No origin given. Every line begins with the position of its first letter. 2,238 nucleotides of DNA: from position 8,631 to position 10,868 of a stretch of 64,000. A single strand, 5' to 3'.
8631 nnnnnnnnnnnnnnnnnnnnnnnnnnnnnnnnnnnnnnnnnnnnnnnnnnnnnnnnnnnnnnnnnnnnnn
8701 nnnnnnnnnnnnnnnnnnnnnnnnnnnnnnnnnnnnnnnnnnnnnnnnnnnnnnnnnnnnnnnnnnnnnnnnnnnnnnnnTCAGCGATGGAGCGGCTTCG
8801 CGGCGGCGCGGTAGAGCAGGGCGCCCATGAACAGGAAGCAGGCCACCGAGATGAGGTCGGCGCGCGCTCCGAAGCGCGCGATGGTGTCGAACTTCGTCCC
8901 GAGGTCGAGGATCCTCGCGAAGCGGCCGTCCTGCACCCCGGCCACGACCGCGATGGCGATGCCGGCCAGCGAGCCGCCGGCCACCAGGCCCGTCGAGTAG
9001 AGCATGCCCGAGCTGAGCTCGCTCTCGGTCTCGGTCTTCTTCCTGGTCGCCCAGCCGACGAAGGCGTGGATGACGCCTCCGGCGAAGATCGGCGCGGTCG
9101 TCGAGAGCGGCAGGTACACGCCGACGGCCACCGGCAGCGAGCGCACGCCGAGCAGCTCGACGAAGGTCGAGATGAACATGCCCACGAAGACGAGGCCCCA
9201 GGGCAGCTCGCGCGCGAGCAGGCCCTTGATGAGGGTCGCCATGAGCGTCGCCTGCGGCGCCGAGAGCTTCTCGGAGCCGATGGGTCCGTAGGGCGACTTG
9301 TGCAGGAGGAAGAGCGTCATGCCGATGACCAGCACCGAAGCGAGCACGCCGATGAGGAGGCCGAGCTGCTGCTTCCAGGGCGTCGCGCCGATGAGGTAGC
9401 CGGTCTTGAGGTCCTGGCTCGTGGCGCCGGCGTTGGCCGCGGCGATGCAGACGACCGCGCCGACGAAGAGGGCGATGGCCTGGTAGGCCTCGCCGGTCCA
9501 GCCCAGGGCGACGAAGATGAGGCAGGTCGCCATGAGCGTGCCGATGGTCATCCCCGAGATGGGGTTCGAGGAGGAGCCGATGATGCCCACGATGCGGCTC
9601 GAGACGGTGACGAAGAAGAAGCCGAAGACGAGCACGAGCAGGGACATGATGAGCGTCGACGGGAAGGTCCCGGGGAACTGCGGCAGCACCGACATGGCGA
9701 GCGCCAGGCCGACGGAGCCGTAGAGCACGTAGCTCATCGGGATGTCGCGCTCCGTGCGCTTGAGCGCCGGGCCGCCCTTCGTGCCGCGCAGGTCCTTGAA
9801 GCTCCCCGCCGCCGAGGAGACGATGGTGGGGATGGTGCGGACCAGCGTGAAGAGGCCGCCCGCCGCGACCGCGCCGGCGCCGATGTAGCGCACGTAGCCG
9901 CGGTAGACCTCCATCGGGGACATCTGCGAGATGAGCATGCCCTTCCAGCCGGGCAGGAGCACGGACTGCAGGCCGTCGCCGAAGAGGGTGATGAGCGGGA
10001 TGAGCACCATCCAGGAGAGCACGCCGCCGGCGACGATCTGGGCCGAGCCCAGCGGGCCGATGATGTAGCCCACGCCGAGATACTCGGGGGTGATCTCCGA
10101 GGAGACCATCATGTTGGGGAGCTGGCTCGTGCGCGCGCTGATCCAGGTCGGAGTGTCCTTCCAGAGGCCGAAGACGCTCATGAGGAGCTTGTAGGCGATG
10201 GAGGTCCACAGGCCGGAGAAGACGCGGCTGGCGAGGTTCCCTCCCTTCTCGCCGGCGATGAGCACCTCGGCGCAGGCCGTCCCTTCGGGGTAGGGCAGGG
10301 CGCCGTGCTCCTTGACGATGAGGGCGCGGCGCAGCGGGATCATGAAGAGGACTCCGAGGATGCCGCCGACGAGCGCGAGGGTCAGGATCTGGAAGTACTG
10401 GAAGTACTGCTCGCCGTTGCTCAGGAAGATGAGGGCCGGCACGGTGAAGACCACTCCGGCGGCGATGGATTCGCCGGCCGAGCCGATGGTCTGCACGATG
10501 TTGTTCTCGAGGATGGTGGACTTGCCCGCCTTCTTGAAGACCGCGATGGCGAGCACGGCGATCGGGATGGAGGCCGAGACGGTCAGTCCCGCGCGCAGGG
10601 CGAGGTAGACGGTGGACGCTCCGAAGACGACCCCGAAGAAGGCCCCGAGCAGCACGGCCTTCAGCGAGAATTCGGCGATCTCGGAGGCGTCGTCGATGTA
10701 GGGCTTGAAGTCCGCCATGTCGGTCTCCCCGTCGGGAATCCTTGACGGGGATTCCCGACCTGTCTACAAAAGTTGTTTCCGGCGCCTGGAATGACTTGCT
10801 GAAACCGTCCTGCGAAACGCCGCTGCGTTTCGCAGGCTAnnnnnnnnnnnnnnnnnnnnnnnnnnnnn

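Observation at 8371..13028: Two parallel bicistronic units with no histidine kinase: OPT transporter + CheY-like receiver and B12-radical-SAM + CheY-like receiver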

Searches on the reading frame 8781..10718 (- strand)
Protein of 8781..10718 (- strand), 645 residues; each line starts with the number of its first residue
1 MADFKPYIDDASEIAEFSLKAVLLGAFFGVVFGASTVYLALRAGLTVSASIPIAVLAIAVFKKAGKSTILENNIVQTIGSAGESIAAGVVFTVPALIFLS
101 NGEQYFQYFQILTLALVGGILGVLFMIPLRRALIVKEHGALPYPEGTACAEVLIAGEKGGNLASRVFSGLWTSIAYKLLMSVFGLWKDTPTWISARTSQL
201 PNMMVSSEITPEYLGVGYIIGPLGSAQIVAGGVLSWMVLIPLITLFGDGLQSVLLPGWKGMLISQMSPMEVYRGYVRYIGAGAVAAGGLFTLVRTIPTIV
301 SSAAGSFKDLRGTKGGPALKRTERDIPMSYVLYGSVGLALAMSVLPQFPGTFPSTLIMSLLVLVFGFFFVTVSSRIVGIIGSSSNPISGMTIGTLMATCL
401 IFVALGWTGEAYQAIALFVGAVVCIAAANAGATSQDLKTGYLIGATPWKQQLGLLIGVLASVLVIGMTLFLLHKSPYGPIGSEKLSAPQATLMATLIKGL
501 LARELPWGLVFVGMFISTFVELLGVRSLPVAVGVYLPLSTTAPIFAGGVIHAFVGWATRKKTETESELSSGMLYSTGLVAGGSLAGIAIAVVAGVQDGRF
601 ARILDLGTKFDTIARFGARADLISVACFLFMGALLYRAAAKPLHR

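Call 6: search_protein_families(library=pfam, proteins=[window:8781-10718:-], max_evalue=0.01)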
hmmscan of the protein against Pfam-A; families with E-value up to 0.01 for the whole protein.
window:8781-10718:- (645 aa): 1 family
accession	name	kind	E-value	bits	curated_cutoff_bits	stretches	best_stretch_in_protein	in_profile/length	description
PF03169.20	OPT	-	5e-91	306.7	25.8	1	17-592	2-622/623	OPT oligopeptide transporter protein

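Call 7: search_protein_families(library=ncbifam, proteins=[window:8781-10718:-], max_evalue=0.01)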
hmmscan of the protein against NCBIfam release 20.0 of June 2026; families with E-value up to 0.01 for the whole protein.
window:8781-10718:- (645 aa): 2 families
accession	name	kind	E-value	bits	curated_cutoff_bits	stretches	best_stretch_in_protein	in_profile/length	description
TIGR00733.1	TIGR00733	equivalog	1.2e-114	384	182.5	1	16-592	1-587/589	OPT family oligopeptide transporter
TIGR00728.1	OPT_sfam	superfamily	1.6e-59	202.1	128.35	1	9-594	9-658/659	OPT family oligopeptide transporter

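Call 17: find_homologous_proteins(query=window:8781-10718:-, max_evalue=1e-50)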
Query window:8781-10718:- (645 aa): 8000 proteins with E <= 1e-50 among 8000 candidates; the best 120 are listed.
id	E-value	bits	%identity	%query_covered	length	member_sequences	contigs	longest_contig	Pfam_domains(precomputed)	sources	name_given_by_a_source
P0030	0.0e+0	1371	100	100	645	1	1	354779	PF03169.21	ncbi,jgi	ncbi:MAG: oligopeptide transporter, OPT family [Elusimicrobiota bacterium]|jgi:putative OPT family o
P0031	0.0e+0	1146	82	100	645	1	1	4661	PF03169.21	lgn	-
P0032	0.0e+0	1139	83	99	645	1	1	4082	PF03169.21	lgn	-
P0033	0.0e+0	1138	84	97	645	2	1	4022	PF03169.21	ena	-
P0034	0.0e+0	1126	82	100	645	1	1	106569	PF03169.21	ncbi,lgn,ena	-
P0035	0.0e+0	1121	80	99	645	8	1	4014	PF03169.21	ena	-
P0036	0.0e+0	1120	81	99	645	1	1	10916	PF03169.21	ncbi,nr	ncbi:MAG: oligopeptide transporter, OPT family [Elusimicrobia bacterium]|nr:oligopeptide transporter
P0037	0.0e+0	1086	78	100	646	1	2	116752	PF03169.21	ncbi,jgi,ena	ncbi:MAG: oligopeptide transporter, OPT family [Elusimicrobiota bacterium]|jgi:putative OPT family o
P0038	0.0e+0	1078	78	100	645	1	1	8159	PF03169.21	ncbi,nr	ncbi:MAG: oligopeptide transporter, OPT family [Elusimicrobia bacterium]|nr:oligopeptide transporter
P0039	0.0e+0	1062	77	100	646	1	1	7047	PF03169.21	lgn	-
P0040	0.0e+0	1054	78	100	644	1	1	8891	PF03169.21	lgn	-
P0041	0.0e+0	1044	76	100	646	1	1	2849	PF03169.21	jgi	-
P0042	0.0e+0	1041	75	99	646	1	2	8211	PF03169.21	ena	-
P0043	0.0e+0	1040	75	100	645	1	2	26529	PF03169.21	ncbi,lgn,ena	-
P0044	0.0e+0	1034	75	100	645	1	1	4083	PF03169.21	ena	-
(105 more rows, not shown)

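Call 18: find_related_loci(query=window:8781-10718:-, collection=metagenome_contigs, flank=6000)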
Query window:8781-10718:- (645 aa) in metagenome_contigs; peptide patterns used: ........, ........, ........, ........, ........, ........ (x = any residue, [..] = any of these).
600 stretches matched a pattern (row limit reached: there are more); 549 encode a relative of the query (tblastn E <= 1e-3); the best 80 are kept; 80 distinct loci.
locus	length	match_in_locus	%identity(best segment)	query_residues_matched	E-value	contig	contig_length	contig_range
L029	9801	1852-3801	66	3-643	0e+0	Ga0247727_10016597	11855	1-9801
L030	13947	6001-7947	59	1-639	0e+0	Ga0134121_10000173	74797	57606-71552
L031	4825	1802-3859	47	3-639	0e+0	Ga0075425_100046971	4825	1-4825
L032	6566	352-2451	50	3-644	2e-177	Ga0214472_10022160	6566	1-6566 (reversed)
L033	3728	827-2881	48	4-639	1e-179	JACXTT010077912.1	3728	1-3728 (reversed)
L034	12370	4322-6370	46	4-639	8e-163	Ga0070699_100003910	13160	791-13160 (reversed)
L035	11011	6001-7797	50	3-610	2e-159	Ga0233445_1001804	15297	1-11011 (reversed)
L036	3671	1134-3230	58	3-643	6e-165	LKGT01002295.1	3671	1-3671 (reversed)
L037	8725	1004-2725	48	3-591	6e-157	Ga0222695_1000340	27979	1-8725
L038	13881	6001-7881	48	3-639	1e-156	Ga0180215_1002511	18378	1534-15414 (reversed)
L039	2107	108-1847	51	3-591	6e-169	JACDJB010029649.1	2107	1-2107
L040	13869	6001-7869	48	3-637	1e-154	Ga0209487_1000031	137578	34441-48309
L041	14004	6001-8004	55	3-587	2e-153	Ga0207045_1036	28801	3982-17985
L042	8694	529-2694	55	3-645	2e-152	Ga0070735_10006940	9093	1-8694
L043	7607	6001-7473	55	3-488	1e-150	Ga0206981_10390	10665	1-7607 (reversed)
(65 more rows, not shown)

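Call 19: find_encoding_contigs(protein=P0034, flank=10000, max_places=2)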
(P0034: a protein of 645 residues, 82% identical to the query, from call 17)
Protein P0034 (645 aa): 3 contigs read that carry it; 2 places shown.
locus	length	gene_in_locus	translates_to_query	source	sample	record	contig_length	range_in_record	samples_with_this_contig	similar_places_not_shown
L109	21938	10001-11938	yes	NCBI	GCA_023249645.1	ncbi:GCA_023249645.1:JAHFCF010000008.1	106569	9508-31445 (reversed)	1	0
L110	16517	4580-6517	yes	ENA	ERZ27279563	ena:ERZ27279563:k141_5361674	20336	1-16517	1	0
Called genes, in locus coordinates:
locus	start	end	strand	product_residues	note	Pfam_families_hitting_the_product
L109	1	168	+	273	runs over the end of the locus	PF11392:AllH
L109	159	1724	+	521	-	PF27530:HMA_AllF_N, PF02629:CoA_binding (weak), PF00549:Ligase_CoA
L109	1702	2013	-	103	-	PF02452:PemK_toxin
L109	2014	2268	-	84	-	-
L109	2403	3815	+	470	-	PF06545:AllG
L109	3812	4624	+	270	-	PF04199:Cyclase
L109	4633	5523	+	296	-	PF00941:FAD_binding_5, PF03450:CO_deh_flav_C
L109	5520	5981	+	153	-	PF00111:Fer2 (weak), PF01799:Fer2_2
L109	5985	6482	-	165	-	-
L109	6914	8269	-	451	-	-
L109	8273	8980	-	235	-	-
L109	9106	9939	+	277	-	PF00561:Abhydrolase_1, PF12146:Hydrolase_4, PF12697:Abhydrolase_6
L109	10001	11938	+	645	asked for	PF03169:OPT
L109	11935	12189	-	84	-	PF15781:ParE-like_toxin, PF06769:YoeB_toxin (weak)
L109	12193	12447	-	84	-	PF02604:PhdYeFM_antitox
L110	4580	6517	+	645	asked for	PF03169:OPT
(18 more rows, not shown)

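Call 20: find_encoding_contigs(protein=P0037, flank=10000, max_places=2)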
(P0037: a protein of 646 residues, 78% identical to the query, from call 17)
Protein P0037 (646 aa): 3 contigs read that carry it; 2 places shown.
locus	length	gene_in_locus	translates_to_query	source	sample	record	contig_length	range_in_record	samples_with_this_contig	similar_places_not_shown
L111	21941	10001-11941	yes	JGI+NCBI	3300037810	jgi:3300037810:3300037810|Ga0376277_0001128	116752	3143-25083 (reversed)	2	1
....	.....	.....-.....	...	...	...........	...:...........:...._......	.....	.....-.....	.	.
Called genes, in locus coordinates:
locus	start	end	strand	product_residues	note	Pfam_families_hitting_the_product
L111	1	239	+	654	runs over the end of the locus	PF07715:Plug, PF00593:TonB_dep_Rec_b-barrel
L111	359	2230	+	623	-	-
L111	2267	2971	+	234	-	PF01464:SLT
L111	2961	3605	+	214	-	-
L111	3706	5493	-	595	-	PF00496:SBP_bac_5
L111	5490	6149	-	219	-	-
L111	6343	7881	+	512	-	PF00595:PDZ (weak), PF13180:PDZ_2 (weak), PF17820:PDZ_6, PF03572:Peptidase_S41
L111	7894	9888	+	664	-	PF00375:SDF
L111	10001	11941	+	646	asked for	PF03169:OPT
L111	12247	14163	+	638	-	-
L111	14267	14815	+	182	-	-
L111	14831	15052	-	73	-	-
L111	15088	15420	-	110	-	PF14357:DUF4404 (weak)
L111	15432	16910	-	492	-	PF02335:Cytochrom_C552, PF14522:Cytochrome_C7 (faint)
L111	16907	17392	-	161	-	PF03264:Cytochrom_NNT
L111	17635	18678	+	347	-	-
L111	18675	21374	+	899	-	-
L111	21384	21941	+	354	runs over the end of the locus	-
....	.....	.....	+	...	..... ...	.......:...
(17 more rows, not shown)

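Call 30: find_encoding_contigs(protein=P0036, flank=10000, max_places=2)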
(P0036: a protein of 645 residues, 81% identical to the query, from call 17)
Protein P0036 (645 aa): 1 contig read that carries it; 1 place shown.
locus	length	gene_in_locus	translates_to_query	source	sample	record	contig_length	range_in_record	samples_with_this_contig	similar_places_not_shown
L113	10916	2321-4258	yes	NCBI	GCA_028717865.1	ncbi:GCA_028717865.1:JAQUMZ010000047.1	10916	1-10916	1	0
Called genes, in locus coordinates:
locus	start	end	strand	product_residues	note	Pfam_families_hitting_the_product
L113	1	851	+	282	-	PF07854:DUF1646, PF03600:CitMHS (faint)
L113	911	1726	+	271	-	PF00561:Abhydrolase_1, PF12146:Hydrolase_4, PF12697:Abhydrolase_6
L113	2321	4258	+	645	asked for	PF03169:OPT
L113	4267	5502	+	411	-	PF00070:Pyr_redox (faint), PF00890:FAD_binding_2, PF01134:GIDA (faint), PF01266:DAO (weak), PF03486:HI0933_like, PF12831:FAD_oxidored, PF13450:NAD_binding_8 (weak), PF22780:HI0933_like_1st, +1 more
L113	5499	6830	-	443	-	PF07969:Amidohydro_3, PF01979:Amidohydro_1, PF07969:Amidohydro_3 (weak)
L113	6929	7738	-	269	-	-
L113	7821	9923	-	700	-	PF01432:Peptidase_M3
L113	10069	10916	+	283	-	?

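Call 31: find_encoding_contigs(protein=P0033, flank=10000, max_places=2)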
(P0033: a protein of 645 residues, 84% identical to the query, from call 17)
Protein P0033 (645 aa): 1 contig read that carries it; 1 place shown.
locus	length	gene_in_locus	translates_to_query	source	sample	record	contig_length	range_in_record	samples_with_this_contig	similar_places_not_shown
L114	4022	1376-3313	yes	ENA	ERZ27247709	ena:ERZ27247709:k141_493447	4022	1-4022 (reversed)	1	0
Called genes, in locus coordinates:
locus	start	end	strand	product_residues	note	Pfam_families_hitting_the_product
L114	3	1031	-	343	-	?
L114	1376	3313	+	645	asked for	PF03169:OPT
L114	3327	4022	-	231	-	?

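Call 32: find_encoding_contigs(protein=P0031, flank=10000, max_places=2)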
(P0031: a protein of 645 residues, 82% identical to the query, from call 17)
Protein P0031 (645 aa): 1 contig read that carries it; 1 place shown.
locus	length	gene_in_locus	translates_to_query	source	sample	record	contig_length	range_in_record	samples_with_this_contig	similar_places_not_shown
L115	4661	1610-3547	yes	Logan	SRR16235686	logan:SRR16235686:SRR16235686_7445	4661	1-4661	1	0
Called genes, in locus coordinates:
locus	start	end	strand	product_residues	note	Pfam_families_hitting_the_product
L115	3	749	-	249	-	?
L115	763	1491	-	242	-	-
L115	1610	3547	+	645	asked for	PF03169:OPT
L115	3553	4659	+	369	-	?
